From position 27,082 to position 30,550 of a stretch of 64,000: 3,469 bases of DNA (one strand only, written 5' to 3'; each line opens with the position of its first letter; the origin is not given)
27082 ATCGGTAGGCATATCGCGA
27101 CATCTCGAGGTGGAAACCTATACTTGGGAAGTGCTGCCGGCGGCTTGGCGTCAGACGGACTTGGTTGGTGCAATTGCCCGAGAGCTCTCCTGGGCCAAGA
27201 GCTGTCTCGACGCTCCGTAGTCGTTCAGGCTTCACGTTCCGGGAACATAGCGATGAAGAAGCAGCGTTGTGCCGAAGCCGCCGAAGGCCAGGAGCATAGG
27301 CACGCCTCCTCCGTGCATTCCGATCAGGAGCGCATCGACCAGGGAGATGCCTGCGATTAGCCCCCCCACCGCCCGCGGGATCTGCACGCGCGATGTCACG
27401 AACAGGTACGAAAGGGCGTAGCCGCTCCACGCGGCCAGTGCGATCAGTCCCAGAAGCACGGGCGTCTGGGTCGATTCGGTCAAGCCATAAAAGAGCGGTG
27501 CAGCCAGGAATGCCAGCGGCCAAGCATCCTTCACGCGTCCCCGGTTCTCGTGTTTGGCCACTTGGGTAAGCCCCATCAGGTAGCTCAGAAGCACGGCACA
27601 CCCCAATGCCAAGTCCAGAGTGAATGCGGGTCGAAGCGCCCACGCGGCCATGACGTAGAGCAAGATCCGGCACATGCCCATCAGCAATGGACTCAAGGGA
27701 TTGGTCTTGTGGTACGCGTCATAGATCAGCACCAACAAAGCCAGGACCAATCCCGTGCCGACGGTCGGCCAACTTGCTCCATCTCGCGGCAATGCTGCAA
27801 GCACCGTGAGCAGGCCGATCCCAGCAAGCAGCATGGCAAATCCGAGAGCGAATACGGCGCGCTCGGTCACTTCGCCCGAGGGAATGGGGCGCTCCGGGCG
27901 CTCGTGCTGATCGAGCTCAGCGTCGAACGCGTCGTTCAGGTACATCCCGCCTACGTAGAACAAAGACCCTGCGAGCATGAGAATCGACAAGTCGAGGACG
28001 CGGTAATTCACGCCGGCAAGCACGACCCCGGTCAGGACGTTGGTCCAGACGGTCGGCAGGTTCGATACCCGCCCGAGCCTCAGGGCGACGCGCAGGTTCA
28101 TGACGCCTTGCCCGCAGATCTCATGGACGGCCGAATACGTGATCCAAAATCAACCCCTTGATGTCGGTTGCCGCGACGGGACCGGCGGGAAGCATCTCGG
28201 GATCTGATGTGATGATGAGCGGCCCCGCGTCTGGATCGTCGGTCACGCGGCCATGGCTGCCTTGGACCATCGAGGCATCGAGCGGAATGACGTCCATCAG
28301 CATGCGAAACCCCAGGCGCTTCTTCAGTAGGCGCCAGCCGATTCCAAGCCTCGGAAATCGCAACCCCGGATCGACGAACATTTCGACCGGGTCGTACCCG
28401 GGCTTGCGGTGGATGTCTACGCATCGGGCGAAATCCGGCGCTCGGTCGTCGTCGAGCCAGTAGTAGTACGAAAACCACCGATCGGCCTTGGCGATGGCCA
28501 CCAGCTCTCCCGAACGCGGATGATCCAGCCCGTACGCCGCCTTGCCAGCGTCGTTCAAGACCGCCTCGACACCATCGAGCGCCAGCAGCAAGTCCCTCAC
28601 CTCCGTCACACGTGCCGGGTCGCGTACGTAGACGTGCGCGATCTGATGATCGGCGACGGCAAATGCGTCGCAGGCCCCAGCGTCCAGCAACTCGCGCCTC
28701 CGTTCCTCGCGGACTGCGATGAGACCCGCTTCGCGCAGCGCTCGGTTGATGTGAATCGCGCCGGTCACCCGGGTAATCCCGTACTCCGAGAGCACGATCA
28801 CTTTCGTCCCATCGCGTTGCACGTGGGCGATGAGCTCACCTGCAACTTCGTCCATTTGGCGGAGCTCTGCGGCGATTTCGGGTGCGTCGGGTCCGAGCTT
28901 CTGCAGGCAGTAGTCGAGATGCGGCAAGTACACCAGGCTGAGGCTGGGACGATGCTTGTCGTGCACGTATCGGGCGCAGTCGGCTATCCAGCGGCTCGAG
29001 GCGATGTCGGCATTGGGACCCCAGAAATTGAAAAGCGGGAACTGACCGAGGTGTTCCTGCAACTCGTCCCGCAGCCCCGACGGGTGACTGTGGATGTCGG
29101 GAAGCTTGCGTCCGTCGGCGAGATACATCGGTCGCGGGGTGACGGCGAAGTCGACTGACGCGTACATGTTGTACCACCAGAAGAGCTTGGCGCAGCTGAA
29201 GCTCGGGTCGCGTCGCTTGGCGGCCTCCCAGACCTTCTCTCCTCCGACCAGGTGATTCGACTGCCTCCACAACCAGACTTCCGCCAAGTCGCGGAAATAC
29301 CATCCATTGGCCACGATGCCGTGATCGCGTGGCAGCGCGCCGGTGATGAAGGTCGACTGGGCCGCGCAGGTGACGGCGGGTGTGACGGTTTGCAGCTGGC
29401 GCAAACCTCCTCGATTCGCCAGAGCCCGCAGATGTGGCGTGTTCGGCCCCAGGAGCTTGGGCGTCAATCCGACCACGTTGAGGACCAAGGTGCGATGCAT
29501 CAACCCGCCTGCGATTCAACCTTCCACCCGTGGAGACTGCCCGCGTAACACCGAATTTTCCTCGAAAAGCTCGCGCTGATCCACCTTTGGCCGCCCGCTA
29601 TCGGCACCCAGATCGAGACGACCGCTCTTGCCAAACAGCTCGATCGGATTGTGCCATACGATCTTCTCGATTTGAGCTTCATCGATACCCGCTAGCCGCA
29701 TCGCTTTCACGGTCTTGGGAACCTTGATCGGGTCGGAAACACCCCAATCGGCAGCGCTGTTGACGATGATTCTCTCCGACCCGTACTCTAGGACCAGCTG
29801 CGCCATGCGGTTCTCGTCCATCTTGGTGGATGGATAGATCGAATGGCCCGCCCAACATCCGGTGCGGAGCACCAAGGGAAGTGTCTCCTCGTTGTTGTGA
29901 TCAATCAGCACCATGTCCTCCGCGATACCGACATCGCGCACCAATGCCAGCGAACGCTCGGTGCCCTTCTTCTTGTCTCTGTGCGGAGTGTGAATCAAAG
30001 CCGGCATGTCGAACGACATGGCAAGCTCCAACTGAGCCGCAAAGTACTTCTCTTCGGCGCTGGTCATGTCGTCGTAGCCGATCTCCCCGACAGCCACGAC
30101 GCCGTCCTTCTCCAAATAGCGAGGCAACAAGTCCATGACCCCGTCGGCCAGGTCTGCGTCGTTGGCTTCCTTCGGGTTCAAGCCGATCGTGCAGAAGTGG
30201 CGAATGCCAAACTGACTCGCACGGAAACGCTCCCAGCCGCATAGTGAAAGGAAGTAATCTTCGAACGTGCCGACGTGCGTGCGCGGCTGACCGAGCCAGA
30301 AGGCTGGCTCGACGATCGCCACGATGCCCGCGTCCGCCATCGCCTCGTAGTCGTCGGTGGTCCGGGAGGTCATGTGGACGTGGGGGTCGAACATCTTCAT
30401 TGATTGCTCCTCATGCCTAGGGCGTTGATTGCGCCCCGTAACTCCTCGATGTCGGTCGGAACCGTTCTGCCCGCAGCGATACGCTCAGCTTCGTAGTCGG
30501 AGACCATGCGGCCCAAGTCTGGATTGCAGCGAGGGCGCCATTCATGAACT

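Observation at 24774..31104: Complete six-gene ebo cluster (eboA-F) embedded in a polysaccharide island, split into convergent eboDE and eboCFBA halves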

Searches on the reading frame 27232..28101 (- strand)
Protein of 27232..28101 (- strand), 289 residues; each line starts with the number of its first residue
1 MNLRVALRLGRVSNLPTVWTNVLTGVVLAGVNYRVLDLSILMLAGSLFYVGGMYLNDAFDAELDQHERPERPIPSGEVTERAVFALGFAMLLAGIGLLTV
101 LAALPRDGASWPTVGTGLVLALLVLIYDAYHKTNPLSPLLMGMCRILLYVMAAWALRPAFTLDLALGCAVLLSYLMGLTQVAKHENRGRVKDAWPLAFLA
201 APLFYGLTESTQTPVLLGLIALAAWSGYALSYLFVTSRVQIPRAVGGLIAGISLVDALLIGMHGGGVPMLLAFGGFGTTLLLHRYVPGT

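Call 3: search_protein_families(library=pfam, proteins=[window:27232-28101:-])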
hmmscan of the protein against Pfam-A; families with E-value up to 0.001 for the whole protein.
window:27232-28101:- (289 aa): 1 family
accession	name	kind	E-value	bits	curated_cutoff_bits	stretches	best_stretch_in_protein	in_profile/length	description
PF01040.23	UbiA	-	6.6e-17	62.1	34.2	1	22-177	5-156/250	UbiA prenyltransferase family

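Call 4: search_protein_families(library=ncbifam, proteins=[window:27232-28101:-])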
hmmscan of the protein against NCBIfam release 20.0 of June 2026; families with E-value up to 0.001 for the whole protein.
window:27232-28101:- (289 aa): 13 families
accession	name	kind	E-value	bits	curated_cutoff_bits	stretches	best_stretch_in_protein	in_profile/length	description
NF035940.1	prenyl_rel_EboC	equivalog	1.2e-34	120.1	250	1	7-257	3-260/292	UbiA-like protein EboC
NF045897.1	SCO3242_trans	equivalog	7.4e-28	97.9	260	1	8-208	4-191/287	SCO3242 family prenyltransferase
NF009523.0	PRK12884.1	equivalog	1.6e-12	47.3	269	1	4-172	5-166/279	prenyltransferase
NF009521.0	PRK12882.1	equivalog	7e-12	45.1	296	1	2-104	4-107/280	geranylgeranylglycerol-phosphate geranylgeranyltransferase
NF005742.0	PRK07566.1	equivalog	1.4e-10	40.8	313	1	12-112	38-133/315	chlorophyll synthase ChlG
NF009058.0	PRK12392.1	subfamily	6.2e-08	32.1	494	1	17-122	32-137/333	bacteriochlorophyll c synthase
NF009522.0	PRK12883.1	equivalog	6.7e-08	32.4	353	1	35-99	36-98/279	geranylgeranylglycerol-phosphate geranylgeranyltransferase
TIGR02056.1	ChlG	equivalog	1e-07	31.9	436.45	1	14-206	28-224/306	chlorophyll synthase ChlG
TIGR01473.1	cyoE_ctaB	equivalog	5.2e-07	29.7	210.3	1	18-102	15-103/281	heme o synthase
TIGR01474.1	ubiA_proteo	equivalog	9.7e-07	28.6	275.45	1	15-150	21-149/282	4-hydroxybenzoate octaprenyltransferase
TIGR01476.1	chlor_syn_BchG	subfamily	1.1e-06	28.3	212.3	1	15-153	13-152/283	(bacterio)chlorophyll synthase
NF009512.0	PRK12872.1-1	equivalog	8e-05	22.3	278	1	36-163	39-165/303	geranylgeranylglycerol-phosphate geranylgeranyltransferase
NF003349.0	PRK04375.1-2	equivalog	0.00099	18.4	246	0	21-104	44-129/318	heme o synthase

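Call 64: search_solved_structures(query=window:27232-28101:-, max_evalue=0.01)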
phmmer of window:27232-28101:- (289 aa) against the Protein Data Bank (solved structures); distinct sequences matched with E-value up to 0.01: 3.
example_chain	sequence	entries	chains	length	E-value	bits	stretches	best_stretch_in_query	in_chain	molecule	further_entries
6m31_A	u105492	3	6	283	8.5e-07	32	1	3-149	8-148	Digeranylgeranylglyceryl phosphate synthase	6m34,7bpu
9sas_C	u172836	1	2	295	0.00027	23.8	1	12-228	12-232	Chlorophyll a synthase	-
9sau_C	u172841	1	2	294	0.00034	23.5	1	12-228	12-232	Chlorophyll a synthase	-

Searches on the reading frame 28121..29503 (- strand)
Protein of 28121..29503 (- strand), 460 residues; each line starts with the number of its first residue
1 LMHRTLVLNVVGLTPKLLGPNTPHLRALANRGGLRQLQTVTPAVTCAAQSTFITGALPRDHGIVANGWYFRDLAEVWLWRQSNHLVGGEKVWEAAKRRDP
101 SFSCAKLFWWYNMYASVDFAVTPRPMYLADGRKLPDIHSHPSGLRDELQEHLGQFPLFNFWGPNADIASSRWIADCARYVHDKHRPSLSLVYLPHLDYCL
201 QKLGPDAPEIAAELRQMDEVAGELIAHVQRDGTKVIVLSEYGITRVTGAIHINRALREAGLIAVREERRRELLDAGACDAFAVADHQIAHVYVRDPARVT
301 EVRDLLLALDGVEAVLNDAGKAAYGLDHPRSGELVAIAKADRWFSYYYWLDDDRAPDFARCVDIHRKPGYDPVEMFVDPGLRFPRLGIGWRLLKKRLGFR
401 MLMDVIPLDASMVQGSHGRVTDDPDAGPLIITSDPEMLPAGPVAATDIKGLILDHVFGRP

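Call 3: search_protein_families(library=pfam, proteins=[window:28121-29503:-])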
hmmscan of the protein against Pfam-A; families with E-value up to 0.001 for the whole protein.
window:28121-29503:- (460 aa): 1 family
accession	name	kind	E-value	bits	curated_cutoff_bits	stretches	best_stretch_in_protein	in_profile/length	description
PF01663.27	Phosphodiest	-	7.2e-63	213.7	23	1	5-371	1-342/342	Type I phosphodiesterase / nucleotide pyrophosphatase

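Call 4: search_protein_families(library=ncbifam, proteins=[window:28121-29503:-])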
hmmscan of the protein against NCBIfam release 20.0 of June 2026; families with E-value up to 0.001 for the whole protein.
window:28121-29503:- (460 aa): 1 family
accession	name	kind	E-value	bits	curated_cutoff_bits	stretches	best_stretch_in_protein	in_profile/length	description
TIGR02335.1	hydr_PhnA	equivalog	3.2e-09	36.4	407.55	1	183-339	186-340/408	phosphonoacetate hydrolase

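Call 71: search_solved_structures(query=window:28121-29503:-, max_evalue=0.00001)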
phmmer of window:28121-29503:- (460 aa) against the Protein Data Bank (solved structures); distinct sequences matched with E-value up to 0.00001: 4.
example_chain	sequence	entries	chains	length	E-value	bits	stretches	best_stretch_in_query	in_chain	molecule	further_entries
2gsn_A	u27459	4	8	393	7.5e-10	41.3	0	185-247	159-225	phosphodiesterase-nucleotide pyrophosphatase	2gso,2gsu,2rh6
7n1s_A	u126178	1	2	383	8.4e-10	41.2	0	185-247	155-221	Phosphodiesterase-nucleotide pyrophosphatase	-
7mw8_D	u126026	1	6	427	4.4e-09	38.8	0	185-247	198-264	Phosphodiesterase-nucleotide pyrophosphatase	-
1ei6_A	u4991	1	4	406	6.9e-07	31.6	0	184-338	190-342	PHOSPHONOACETATE HYDROLASE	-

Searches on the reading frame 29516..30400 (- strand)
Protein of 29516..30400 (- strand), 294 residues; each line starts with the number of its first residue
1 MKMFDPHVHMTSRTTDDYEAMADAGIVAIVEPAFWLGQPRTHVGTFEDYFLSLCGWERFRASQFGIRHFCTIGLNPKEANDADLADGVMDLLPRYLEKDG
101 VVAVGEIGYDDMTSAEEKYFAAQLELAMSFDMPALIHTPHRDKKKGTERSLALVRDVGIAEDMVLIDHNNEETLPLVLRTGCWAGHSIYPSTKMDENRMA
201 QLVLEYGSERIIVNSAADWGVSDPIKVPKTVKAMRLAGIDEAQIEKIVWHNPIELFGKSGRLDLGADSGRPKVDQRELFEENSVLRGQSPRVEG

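Call 3: search_protein_families(library=pfam, proteins=[window:29516-30400:-])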
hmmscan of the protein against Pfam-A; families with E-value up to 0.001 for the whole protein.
window:29516-30400:- (294 aa): 1 family
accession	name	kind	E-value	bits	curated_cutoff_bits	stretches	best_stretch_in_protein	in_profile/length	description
PF01026.27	TatD_DNase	-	1.1e-14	54.9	27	1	4-257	1-253/253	TatD related DNase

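Call 4: search_protein_families(library=ncbifam, proteins=[window:29516-30400:-])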
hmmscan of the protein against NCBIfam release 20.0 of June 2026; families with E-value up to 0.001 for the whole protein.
window:29516-30400:- (294 aa): 3 families
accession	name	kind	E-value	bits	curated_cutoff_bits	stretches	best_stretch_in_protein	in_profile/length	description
TIGR00010.1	TIGR00010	subfamily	1.1e-09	38.1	206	1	62-144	50-135/253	YchF/TatD family DNA exonuclease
NF008522.0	PRK11449.1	equivalog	0.00021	20.5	481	1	70-144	61-140/259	metal-dependent hydrolase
NF007745.0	PRK10425.1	equivalog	0.00023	20.5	395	1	69-139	56-129/260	3'-5' ssDNA/RNA exonuclease TatD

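Call 72: search_solved_structures(query=window:29516-30400:-, max_evalue=0.001)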
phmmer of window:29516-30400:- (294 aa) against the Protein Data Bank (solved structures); distinct sequences matched with E-value up to 0.001: 2.
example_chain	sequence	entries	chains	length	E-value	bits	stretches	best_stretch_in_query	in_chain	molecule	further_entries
3guw_A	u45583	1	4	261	1.6e-28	103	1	3-249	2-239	uncharacterized protein AF_1765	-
1j6o_A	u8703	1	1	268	3.3e-05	26.4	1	62-138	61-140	TatD-related deoxyribonuclease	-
